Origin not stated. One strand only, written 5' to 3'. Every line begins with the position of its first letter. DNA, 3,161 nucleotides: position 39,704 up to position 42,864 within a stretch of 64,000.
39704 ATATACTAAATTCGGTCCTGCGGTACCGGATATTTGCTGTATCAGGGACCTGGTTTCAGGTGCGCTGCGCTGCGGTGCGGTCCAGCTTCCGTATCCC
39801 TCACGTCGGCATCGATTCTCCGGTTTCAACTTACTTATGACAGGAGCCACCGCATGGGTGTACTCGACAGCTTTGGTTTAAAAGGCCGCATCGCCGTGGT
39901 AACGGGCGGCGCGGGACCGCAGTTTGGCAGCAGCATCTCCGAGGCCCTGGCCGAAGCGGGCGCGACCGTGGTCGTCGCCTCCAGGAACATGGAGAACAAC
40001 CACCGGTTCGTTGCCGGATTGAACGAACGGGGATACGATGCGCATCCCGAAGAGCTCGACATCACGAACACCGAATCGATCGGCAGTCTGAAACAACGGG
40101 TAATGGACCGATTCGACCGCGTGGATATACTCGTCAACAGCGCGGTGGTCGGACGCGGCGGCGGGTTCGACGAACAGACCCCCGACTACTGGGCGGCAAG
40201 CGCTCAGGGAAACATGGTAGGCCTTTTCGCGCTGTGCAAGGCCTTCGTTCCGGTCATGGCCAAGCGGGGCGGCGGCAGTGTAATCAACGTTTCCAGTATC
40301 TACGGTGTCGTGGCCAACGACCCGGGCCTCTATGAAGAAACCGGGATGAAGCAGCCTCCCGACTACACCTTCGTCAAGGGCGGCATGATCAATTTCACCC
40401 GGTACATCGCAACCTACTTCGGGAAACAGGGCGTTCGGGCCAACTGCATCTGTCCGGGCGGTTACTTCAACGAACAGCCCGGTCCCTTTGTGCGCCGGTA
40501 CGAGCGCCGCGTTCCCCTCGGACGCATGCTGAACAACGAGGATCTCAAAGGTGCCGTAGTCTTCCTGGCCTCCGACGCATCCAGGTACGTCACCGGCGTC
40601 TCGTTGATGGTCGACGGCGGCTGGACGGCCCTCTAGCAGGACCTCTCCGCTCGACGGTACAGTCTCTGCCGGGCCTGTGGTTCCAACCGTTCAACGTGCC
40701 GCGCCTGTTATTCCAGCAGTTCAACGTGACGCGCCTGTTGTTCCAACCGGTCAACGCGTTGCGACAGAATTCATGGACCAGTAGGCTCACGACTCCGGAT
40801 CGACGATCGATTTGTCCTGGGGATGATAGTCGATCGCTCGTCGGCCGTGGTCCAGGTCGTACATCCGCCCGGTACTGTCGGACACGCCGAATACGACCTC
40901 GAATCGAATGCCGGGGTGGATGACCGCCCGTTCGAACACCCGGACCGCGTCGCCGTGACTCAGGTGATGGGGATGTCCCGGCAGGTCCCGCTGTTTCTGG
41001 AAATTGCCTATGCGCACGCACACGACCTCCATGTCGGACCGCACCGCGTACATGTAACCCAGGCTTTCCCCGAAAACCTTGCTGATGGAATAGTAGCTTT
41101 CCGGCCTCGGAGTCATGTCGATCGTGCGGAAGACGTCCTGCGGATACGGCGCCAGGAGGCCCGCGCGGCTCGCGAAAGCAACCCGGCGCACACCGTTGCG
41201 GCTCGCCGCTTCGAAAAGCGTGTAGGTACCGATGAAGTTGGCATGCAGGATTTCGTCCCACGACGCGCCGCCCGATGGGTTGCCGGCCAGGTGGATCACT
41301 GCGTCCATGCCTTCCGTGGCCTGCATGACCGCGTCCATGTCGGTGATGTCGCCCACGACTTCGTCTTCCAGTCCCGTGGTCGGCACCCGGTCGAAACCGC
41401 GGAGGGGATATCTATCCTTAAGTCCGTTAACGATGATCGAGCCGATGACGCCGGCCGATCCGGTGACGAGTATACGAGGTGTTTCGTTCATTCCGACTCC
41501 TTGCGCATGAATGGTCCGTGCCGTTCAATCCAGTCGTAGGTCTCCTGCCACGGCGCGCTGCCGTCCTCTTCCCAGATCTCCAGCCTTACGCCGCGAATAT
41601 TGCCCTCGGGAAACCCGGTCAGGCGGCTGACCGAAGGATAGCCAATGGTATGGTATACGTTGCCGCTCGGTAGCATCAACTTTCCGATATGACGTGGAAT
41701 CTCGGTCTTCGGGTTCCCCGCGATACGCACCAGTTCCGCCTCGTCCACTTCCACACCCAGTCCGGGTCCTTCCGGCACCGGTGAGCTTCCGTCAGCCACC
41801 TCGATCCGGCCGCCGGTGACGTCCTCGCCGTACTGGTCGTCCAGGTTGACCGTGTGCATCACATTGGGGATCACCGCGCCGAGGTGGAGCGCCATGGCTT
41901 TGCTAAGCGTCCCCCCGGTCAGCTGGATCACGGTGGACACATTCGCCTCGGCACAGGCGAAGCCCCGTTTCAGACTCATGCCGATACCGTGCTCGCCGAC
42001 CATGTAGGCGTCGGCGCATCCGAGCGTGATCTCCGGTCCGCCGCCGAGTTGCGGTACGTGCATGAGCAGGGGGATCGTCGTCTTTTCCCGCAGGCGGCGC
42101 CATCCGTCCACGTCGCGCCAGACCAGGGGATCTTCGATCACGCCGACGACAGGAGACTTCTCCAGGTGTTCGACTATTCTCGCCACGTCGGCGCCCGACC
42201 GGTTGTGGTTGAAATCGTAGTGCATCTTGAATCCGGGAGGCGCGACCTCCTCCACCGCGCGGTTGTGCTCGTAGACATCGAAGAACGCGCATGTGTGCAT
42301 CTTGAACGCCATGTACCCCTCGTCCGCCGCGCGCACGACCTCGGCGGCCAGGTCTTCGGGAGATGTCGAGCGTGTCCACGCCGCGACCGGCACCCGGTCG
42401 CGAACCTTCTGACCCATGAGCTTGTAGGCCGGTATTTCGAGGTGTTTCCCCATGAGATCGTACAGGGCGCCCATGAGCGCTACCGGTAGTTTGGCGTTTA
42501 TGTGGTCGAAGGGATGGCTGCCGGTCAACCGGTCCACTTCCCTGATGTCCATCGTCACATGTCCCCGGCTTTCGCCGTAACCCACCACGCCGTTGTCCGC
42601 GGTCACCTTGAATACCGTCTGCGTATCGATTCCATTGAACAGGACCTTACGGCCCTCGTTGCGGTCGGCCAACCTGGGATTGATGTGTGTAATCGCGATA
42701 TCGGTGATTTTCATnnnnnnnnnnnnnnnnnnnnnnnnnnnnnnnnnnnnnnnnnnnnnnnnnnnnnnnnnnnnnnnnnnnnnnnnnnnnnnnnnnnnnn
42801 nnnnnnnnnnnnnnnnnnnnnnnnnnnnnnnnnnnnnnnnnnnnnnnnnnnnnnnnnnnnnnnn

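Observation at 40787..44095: Tightly coupled operon: Gln-rich unknown protein, PhyH dioxygenase, enolase-superfamily enzyme, epimerase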

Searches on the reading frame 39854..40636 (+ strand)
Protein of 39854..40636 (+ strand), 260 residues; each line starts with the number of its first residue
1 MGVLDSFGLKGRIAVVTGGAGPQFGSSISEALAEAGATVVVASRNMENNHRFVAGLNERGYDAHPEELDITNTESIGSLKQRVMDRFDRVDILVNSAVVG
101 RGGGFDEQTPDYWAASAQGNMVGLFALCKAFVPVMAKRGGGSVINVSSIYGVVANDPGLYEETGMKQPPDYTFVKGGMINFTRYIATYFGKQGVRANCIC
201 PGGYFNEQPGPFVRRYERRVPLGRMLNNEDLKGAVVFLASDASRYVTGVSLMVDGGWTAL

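Call 3: search_protein_families(library=pfam, proteins=[window:39854-40636:+], max_evalue=0.01)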
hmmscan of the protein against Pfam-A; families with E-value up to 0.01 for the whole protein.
window:39854-40636:+ (260 aa): 4 families
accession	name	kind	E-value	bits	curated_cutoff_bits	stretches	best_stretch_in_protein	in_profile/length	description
PF13561.12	adh_short_C2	-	2.1e-45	155.6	27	1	25-258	9-236/236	Enoyl-(Acyl carrier protein) reductase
PF00106.31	adh_short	-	4.4e-34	118.1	26.6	1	13-203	2-181/195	short chain dehydrogenase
PF08659.16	KR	-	2.2e-11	44.4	22.6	1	15-154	4-142/180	KR domain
PF01370.27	Epimerase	-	5.5e-07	29.7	20.9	1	15-165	2-132/240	NAD dependent epimerase/dehydratase family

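Call 60: search_protein_families(library=ncbifam, proteins=[window:39854-40636:+], max_evalue=0.01)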
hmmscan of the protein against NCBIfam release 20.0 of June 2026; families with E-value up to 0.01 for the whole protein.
window:39854-40636:+ (260 aa): 226 families (the best 25 are shown)
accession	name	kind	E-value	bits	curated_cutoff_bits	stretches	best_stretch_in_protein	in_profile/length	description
NF006070.0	PRK08213.1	subfamily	8e-55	186.1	279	1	3-259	4-258/259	gluconate 5-dehydrogenase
NF006619.0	PRK09186.1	equivalog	1.8e-51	175.2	255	1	9-258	2-255/256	oxidoreductase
NF004791.0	PRK06138.1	equivalog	1.1e-49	169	312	1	9-259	3-251/252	SDR family oxidoreductase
NF005559.1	PRK07231.1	subfamily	3.9e-45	154.3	215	1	9-258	2-248/249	glucose 1-dehydrogenase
NF052558.1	MBtsdlDhBudC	equivalog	6.8e-45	153.6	270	1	10-259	2-243/250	meso-2,3-butanediol dehydrogenase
NF004778.0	PRK06124.1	equivalog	4.5e-44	150.8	303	1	3-259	3-254/256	SDR family oxidoreductase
TIGR01830.1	3oxo_ACP_reduc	equivalog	1.1e-40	139.9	297.75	1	14-256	1-237/239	3-oxoacyl-[acyl-carrier-protein] reductase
NF004774.0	PRK06114.1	equivalog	1.4e-40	139.3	360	1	5-259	10-261/262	SDR family oxidoreductase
NF006132.0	PRK08277.1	subfamily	1.2e-39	136.3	281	1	6-259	5-276/280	D-mannonate oxidoreductase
NF004197.0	PRK05653.1-1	equivalog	2.3e-39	135.5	332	1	9-257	5-246/249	3-oxoacyl-ACP reductase FabG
NF005853.0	PRK07774.1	equivalog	4.5e-39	134.3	303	1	9-258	4-247/250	SDR family oxidoreductase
NF005446.0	PRK07035.1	equivalog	4.5e-39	134.2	373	1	5-258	5-254/255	SDR family oxidoreductase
NF004198.0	PRK05653.1-3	equivalog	1.1e-38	133.1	296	1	9-257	5-246/248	3-oxoacyl-ACP reductase FabG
NF009466.0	PRK12826.1-2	subfamily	1.5e-38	132.7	222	1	12-258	4-245/248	3-oxoacyl-ACP reductase FabG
NF009093.0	PRK12429.1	subfamily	3.5e-38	131.4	258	2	9-202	3-185/259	3-hydroxybutyrate dehydrogenase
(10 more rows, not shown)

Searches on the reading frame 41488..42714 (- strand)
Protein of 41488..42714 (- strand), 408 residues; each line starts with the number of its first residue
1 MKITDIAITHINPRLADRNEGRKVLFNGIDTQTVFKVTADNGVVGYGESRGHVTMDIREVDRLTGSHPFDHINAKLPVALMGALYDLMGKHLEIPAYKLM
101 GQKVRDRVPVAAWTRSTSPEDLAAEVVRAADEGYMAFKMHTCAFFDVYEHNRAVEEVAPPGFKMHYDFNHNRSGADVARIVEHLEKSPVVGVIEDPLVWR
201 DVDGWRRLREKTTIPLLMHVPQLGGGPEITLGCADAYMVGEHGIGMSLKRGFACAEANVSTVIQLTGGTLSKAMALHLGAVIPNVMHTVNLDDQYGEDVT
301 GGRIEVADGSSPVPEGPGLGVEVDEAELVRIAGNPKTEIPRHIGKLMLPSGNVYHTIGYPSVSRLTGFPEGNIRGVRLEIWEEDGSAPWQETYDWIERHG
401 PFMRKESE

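Call 3: search_protein_families(library=pfam, proteins=[window:41488-42714:-], max_evalue=0.01)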
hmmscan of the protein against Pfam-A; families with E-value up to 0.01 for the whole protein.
window:41488-42714:- (408 aa): 1 family
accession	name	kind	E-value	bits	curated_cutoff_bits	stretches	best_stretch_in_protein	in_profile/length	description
PF13378.12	MR_MLE_C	-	1e-21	78.1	29.4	1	122-326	2-218/219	Enolase C-terminal domain-like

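Call 26: search_solved_structures(query=window:41488-42714:-, max_evalue=0.001, show_alignments=1)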
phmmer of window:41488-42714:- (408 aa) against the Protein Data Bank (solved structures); distinct sequences matched with E-value up to 0.001: 95 (the best 60 are shown).
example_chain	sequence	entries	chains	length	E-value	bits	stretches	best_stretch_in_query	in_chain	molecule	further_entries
3hpf_A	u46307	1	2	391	2e-16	63.3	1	80-330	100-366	Muconate cycloisomerase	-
2oqy_A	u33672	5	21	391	2e-16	63.3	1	81-330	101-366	Muconate cycloisomerase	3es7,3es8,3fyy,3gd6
4dye_A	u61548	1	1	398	1.5e-13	53.8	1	1-333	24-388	isomerase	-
2oqh_A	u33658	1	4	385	2.4e-13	53.1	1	2-333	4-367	Putative isomerase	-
3eez_A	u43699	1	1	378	9.8e-13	51.1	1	69-327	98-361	putative Mandelate racemase/muconate lactonizing enzyme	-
2p88_A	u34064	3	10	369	1.1e-12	50.9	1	79-220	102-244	Mandelate racemase/muconate lactonizing enzyme family protein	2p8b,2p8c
3i6t_A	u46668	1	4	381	1.2e-12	50.8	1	77-332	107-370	Muconate cycloisomerase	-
5olc_A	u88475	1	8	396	4.6e-12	48.9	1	79-328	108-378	Galactonate dehydratase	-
2zc8_A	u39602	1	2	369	2.2e-10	43.4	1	78-323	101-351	N-acylamino acid racemase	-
2ps2_A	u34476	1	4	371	4e-10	42.5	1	53-321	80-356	Putative mandelate racemase/muconate lactonizing enzyme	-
2qde_A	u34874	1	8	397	5.4e-10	42.1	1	74-282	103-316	Mandelate racemase/muconate lactonizing enzyme family protein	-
3rr1_A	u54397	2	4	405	5.8e-10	42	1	81-220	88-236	Putative D-galactonate dehydratase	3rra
2poz_A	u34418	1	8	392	1.9e-09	40.3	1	79-321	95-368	Putative dehydratase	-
3vc5_A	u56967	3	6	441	3e-09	39.6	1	63-328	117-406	Mandelate racemase/muconate lactonizing protein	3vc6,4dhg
1nu5_A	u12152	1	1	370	3.5e-09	39.4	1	73-326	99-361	Chloromuconate cycloisomerase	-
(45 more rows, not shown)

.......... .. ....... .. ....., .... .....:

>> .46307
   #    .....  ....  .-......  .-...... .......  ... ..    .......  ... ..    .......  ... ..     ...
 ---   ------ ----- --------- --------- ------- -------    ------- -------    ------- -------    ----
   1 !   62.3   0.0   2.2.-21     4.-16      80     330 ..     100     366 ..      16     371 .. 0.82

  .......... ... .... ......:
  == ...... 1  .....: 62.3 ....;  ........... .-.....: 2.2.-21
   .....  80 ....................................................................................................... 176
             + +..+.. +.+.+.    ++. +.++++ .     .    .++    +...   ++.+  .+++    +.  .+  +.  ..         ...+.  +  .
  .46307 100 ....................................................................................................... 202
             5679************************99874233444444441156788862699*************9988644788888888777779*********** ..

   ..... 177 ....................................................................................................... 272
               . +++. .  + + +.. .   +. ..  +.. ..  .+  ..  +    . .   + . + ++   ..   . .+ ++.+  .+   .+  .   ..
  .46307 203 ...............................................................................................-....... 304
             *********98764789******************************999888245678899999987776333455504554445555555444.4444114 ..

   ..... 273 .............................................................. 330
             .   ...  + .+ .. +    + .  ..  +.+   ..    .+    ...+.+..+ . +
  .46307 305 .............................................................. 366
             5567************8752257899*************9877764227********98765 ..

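Call 60: search_protein_families(library=ncbifam, proteins=[window:41488-42714:-], max_evalue=0.01)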
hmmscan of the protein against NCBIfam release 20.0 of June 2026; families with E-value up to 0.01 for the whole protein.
window:41488-42714:- (408 aa): 13 families
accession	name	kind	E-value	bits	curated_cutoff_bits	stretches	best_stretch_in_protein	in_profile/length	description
NF010624.0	PRK14017.1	equivalog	1.4e-20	73.7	311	1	82-216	88-231/382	galactonate dehydratase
NF040790.2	glucon_galact_dh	equivalog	3.4e-17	62.4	750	1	80-335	97-373/390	bifunctional D-gluconate/D-galactonate dehydratase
TIGR02534.1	mucon_cyclo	subfamily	2.9e-14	52.9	334.95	1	79-328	102-362/368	muconate/chloromuconate family cycloisomerase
NF043051.1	ManoateDhtManD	equivalog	4.1e-14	52.2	550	1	81-141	90-150/403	D-mannonate dehydratase ManD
NF043002.1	HProlDhtase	equivalog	7.1e-12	44.9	500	1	65-324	92-355/366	cis-3-hydroxy-L-proline dehydratase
NF011654.0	PRK15072.1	subfamily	5.1e-11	42.1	430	1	81-141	90-150/404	D-galactonate dehydratase family protein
NF040866.1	AraD_Arch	equivalog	2.8e-08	33.2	650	1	83-216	110-247/372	arabinonate dehydratase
TIGR03247.1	glucar-dehydr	equivalog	3e-06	26.2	828.7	1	270-329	342-403/441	glucarate dehydratase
NF047820.1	TalGalacDh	equivalog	4.1e-06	26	500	1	79-325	110-358/371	L-talarate/galactarate dehydratase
NF011968.0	PRK15440.1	equivalog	0.00026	20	393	1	83-125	132-171/395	L-rhamnonate dehydratase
TIGR01928.1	menC_lowGC_arch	equivalog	0.00079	18.5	200.65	1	79-216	94-227/325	o-succinylbenzoate synthase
NF042940.1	racemase_DgcA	equivalog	0.0011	18.2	400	1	43-203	45-206/323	N-acetyl-D-Glu racemase DgcA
NF041118.1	A_G_epim_Thtga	equivalog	0.008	15.3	500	0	76-216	97-237/341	L-Ala-D/L-Glu epimerase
